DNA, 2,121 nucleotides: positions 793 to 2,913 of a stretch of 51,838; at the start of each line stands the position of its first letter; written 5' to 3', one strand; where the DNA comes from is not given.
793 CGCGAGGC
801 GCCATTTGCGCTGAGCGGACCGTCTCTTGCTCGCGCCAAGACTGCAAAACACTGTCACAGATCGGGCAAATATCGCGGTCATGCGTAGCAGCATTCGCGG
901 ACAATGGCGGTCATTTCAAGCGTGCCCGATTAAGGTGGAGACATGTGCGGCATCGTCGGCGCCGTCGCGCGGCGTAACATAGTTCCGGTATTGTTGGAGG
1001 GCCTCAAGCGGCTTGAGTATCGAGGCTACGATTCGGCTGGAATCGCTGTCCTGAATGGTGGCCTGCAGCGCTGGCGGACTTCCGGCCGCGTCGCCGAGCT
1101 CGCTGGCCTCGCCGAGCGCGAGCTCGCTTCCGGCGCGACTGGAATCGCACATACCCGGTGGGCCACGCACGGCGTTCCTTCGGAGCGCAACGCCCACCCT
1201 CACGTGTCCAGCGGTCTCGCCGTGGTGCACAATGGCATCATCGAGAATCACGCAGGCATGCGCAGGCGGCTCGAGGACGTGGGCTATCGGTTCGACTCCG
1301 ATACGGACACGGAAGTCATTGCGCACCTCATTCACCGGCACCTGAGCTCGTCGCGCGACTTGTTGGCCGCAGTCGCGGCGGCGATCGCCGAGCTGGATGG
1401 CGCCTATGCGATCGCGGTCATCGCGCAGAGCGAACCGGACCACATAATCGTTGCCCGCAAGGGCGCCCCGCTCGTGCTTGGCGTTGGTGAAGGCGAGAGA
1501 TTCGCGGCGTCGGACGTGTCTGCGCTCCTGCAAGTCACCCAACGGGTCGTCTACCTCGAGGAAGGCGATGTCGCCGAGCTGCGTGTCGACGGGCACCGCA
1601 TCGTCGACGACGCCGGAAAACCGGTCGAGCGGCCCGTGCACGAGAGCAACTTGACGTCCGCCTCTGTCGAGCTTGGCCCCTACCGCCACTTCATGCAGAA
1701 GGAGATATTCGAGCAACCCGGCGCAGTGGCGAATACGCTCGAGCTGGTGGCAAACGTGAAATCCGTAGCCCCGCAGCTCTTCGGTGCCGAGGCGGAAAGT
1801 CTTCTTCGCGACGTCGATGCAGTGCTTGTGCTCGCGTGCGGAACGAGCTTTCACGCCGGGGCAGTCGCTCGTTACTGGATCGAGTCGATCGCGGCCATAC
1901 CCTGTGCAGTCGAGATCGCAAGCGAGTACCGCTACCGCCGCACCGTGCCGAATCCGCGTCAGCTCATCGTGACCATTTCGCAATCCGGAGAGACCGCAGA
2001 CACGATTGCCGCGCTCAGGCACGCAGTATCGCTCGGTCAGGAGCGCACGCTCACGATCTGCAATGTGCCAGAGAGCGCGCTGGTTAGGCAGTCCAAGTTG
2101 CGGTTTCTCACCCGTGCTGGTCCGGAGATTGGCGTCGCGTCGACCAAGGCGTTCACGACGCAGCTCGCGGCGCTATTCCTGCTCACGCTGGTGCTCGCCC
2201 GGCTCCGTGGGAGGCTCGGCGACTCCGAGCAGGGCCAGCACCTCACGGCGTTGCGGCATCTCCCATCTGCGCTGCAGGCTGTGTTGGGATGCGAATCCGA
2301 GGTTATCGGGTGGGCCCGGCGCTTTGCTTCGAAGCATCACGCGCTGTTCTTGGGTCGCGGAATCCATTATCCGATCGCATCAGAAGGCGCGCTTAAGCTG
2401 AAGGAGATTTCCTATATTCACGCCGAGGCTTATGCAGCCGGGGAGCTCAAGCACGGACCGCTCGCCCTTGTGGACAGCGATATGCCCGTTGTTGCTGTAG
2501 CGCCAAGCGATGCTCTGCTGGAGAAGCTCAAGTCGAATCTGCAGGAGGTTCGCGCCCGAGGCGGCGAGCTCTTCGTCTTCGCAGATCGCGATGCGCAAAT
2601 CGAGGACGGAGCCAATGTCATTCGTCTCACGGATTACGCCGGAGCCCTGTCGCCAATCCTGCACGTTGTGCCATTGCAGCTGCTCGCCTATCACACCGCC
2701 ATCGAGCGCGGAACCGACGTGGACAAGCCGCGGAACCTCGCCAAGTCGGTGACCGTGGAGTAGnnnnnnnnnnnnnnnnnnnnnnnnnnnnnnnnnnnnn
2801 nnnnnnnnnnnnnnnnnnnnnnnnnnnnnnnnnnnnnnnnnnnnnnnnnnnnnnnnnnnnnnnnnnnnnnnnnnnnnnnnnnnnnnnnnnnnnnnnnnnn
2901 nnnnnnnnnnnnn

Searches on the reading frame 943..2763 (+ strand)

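Call 58: search_protein_families(library=ncbifam, proteins=[window:943-2763:+], max_evalue=1e-10)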
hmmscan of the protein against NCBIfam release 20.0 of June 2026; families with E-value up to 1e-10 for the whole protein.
window:943-2763:+ (606 aa): 6 families
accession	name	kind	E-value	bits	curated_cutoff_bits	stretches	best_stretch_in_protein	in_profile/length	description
NF001484.0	PRK00331.1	subfamily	6.6e-250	830.6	381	1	1-606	1-601/601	isomerizing glutamine--fructose-6-phosphate transaminase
TIGR01135.1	glmS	equivalog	3.3e-246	818.6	418.05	1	2-606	1-607/607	glutamine--fructose-6-phosphate transaminase (isomerizing)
NF046059.1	NagB_SO3506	equivalog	1.5e-36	126.4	430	1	251-601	4-325/330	glucosamine-6-phosphate deaminase NagB-II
TIGR01134.1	purF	equivalog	1.8e-29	103.4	350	1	2-213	1-217/432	amidophosphoribosyltransferase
NF041128.1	glucosaP_deam_GlmD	equivalog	6.1e-27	94.7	580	1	317-603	61-321/323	glucosamine-6-phosphate deaminase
TIGR01536.1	asn_synth_AEB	equivalog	1.2e-13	50.9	267.1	1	2-199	1-170/517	asparagine synthase (glutamine-hydrolyzing)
